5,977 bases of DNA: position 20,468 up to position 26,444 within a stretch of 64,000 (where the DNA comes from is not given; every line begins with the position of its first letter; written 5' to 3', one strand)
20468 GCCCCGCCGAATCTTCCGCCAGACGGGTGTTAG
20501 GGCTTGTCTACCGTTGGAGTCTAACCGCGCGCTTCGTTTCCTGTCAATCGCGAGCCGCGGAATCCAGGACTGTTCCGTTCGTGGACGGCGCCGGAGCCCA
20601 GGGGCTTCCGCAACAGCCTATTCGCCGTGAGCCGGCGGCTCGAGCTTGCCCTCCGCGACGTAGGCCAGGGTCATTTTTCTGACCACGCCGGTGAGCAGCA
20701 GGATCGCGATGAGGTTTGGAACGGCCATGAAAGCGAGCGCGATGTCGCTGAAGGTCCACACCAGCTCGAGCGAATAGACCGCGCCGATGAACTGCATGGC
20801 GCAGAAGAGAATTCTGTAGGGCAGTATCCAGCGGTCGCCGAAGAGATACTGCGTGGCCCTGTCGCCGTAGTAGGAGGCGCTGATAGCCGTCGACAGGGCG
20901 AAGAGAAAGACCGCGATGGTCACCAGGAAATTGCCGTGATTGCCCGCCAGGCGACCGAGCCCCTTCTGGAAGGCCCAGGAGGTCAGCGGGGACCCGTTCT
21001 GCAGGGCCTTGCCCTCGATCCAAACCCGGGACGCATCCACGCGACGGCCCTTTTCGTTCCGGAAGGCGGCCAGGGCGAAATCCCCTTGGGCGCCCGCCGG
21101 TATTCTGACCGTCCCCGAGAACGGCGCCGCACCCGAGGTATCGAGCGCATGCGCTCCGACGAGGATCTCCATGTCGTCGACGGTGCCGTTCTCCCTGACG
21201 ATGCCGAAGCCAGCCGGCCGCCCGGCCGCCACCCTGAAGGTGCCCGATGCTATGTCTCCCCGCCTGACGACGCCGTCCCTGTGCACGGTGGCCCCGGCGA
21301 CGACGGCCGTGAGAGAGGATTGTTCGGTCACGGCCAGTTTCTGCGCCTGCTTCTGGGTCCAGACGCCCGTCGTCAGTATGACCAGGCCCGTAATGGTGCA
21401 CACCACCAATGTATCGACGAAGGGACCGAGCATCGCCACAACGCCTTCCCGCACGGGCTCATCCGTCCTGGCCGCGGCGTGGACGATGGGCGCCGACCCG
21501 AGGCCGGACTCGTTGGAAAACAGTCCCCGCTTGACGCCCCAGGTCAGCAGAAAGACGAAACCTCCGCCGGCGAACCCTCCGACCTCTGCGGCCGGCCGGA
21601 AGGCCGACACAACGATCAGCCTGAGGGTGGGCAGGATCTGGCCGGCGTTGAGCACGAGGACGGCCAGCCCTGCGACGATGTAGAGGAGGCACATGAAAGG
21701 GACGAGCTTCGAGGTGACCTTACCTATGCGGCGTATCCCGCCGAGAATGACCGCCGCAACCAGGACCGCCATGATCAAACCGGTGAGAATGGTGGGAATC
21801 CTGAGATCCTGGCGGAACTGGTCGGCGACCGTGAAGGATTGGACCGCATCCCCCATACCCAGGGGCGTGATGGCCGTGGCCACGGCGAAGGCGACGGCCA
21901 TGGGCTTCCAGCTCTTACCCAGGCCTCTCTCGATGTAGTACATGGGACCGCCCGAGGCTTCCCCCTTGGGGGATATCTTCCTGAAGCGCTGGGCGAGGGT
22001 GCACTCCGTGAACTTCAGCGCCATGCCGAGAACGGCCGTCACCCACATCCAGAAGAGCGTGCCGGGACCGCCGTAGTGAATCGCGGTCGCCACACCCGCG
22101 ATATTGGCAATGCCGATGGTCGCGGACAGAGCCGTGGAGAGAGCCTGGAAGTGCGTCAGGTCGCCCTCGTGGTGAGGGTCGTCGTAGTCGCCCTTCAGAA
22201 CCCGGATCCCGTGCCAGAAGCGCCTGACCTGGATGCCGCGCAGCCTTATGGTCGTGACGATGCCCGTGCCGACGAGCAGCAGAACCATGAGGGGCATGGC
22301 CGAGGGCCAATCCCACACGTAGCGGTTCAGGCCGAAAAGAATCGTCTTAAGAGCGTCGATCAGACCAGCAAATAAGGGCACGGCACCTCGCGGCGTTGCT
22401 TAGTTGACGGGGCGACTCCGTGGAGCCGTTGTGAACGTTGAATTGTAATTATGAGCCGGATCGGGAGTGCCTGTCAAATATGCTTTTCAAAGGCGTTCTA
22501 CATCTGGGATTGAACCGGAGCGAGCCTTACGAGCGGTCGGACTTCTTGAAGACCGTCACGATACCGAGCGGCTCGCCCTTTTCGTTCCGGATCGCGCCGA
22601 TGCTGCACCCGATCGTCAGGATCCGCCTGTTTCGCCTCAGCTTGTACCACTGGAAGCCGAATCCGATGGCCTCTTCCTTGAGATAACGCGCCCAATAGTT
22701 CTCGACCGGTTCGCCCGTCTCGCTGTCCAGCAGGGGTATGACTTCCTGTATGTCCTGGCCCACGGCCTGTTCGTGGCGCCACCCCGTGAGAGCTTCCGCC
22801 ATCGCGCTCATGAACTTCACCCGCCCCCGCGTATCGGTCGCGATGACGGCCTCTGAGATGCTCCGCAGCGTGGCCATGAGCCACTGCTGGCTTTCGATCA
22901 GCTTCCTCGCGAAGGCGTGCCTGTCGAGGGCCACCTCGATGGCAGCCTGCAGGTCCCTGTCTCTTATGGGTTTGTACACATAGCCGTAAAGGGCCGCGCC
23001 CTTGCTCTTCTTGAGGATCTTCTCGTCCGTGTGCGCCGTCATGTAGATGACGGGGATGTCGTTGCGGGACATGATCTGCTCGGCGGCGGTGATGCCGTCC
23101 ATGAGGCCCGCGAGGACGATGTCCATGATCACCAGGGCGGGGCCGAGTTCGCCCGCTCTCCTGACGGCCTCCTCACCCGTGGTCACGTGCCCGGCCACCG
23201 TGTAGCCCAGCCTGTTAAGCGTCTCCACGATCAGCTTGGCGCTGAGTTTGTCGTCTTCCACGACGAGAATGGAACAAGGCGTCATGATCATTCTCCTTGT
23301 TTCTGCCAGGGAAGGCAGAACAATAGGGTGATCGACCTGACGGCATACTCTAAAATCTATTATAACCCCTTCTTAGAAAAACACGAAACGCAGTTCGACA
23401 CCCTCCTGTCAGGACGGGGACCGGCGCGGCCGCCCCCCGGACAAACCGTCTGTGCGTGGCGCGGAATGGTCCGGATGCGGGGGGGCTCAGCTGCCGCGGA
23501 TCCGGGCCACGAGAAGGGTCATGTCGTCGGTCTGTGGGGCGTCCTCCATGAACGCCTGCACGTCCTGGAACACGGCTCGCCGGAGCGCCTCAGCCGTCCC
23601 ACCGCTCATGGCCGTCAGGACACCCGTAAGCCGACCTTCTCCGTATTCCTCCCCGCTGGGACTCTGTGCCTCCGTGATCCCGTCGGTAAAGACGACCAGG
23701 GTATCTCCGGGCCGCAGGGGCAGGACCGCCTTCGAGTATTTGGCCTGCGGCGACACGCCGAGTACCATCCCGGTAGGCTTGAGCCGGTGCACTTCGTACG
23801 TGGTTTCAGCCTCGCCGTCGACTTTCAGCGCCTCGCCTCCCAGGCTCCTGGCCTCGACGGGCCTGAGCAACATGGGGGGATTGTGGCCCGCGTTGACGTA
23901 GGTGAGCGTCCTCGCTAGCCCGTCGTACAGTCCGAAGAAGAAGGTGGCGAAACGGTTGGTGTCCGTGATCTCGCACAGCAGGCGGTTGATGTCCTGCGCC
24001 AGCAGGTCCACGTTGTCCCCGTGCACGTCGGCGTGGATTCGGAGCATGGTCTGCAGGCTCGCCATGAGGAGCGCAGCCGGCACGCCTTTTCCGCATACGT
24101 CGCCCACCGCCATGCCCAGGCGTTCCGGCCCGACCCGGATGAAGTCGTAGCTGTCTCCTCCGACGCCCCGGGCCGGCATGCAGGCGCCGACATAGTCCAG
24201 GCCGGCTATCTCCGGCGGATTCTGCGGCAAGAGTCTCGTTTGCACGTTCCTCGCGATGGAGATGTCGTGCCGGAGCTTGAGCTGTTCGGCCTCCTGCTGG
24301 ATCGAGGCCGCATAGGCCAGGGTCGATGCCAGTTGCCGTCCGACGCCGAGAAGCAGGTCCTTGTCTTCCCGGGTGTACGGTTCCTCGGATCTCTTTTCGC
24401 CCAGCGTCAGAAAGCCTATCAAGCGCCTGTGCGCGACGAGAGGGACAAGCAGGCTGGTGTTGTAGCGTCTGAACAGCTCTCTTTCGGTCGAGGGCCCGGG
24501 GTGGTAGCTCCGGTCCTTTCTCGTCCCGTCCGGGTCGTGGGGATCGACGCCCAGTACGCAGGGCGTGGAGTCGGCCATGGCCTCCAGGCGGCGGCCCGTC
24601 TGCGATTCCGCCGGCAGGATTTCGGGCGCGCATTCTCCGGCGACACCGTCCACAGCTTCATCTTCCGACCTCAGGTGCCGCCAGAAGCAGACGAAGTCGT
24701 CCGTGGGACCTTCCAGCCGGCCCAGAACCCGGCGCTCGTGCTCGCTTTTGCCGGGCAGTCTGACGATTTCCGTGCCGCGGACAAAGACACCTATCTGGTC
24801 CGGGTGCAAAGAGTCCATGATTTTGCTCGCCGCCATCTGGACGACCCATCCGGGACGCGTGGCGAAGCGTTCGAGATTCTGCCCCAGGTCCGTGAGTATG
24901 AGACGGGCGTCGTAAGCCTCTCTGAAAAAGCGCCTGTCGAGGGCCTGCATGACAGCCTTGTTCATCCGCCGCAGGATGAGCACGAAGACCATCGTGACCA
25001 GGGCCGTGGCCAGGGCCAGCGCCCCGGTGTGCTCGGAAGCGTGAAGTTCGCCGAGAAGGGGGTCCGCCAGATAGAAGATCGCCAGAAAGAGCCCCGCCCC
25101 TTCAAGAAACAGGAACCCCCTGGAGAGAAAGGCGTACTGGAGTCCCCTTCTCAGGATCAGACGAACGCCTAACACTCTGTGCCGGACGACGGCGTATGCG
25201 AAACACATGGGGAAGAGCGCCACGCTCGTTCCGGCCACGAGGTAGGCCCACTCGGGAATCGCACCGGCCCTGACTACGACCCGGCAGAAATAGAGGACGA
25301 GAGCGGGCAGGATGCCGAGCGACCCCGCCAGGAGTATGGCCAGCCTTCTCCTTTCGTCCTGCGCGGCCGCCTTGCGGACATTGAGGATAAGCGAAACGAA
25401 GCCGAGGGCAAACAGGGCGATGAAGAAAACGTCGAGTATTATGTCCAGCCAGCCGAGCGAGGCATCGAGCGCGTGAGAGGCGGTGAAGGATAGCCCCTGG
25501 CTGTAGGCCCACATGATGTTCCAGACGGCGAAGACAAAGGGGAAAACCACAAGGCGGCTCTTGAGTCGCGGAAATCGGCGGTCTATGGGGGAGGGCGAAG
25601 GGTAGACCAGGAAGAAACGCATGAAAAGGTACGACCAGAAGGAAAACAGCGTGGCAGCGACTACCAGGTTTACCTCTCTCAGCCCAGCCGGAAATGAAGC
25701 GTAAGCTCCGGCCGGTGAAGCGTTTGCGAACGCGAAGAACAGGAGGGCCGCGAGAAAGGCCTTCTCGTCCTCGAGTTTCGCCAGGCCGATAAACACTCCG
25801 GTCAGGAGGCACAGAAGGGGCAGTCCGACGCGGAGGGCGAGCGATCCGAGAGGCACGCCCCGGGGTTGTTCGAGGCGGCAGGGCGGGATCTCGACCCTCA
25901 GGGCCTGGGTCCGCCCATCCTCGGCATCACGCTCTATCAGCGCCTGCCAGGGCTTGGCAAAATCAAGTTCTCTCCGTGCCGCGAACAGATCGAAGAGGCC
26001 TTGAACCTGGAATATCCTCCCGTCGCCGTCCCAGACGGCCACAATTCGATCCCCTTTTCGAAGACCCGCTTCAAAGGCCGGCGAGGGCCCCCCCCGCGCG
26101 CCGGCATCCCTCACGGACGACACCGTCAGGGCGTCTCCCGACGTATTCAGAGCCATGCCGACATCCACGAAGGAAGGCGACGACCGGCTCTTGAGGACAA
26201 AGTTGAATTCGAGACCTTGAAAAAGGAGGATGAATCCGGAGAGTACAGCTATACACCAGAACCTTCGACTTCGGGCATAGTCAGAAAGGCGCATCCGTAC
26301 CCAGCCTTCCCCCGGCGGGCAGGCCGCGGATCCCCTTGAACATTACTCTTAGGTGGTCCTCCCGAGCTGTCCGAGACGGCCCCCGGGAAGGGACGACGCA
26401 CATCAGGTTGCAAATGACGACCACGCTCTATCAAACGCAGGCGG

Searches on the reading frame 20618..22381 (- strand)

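Call 61: search_protein_families(library=pfam, max_evalue=0.0001, proteins=[window:20618-22381:-])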
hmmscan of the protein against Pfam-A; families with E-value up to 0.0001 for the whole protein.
window:20618-22381:- (587 aa): 1 family
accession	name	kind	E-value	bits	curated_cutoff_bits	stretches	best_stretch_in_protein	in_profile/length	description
PF01235.23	Na_Ala_symp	-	3.4e-130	435.3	24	1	70-579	8-384/392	Sodium:alanine symporter family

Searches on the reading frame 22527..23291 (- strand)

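Call 61: search_protein_families(library=pfam, max_evalue=0.0001, proteins=[window:22527-23291:-])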
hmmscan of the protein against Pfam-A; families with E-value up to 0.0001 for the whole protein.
window:22527-23291:- (254 aa): 4 families
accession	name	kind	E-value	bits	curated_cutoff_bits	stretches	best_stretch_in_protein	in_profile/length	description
PF00072.30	Response_reg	-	1.2e-21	77.3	30.2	1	8-119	1-111/111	Response regulator receiver domain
PF00989.32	PAS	-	1.8e-09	38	22.6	1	141-249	6-111/113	PAS fold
PF08448.16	PAS_4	-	4e-09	37.1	23.1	1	142-248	1-102/110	PAS fold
PF13426.13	PAS_9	-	4.6e-05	24.1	27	1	148-248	3-98/103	PAS domain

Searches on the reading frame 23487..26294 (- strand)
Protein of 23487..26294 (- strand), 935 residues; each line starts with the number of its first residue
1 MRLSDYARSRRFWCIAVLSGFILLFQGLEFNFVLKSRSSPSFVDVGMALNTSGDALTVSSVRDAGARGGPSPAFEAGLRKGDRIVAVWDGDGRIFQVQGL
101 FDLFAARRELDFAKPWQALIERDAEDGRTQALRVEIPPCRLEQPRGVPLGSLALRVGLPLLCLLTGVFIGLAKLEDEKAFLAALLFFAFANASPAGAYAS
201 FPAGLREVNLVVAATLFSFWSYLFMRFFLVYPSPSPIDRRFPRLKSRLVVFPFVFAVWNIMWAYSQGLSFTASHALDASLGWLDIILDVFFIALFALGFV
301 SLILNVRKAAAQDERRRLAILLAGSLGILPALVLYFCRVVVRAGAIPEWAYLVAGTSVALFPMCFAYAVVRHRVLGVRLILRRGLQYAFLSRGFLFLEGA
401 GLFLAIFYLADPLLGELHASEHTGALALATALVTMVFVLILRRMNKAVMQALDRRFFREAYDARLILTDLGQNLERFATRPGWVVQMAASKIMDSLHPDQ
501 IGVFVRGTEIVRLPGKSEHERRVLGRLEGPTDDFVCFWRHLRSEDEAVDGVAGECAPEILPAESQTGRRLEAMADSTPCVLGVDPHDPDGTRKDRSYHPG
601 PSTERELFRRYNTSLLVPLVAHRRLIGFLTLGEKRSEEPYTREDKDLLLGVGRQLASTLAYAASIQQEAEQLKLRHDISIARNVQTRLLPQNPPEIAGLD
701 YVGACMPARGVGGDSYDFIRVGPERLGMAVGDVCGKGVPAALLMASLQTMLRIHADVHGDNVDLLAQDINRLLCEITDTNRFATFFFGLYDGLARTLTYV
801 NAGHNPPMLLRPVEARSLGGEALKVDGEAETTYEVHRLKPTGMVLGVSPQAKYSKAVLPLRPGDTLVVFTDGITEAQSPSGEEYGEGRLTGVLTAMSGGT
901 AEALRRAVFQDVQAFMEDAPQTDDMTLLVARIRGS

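Call 61: search_protein_families(library=pfam, max_evalue=0.0001, proteins=[window:23487-26294:-])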
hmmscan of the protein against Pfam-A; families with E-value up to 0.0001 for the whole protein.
window:23487-26294:- (935 aa): 3 families
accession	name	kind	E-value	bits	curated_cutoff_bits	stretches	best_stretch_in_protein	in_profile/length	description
PF07228.17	SpoIIE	-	9.3e-48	163.2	25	1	723-932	2-191/192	Stage II sporulation protein E (SpoIIE)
PF01590.32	GAF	-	7.1e-07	30.3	22.4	1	551-658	36-132/133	GAF domain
PF13492.12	GAF_3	-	6e-06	27.1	27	1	612-659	81-127/129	GAF domain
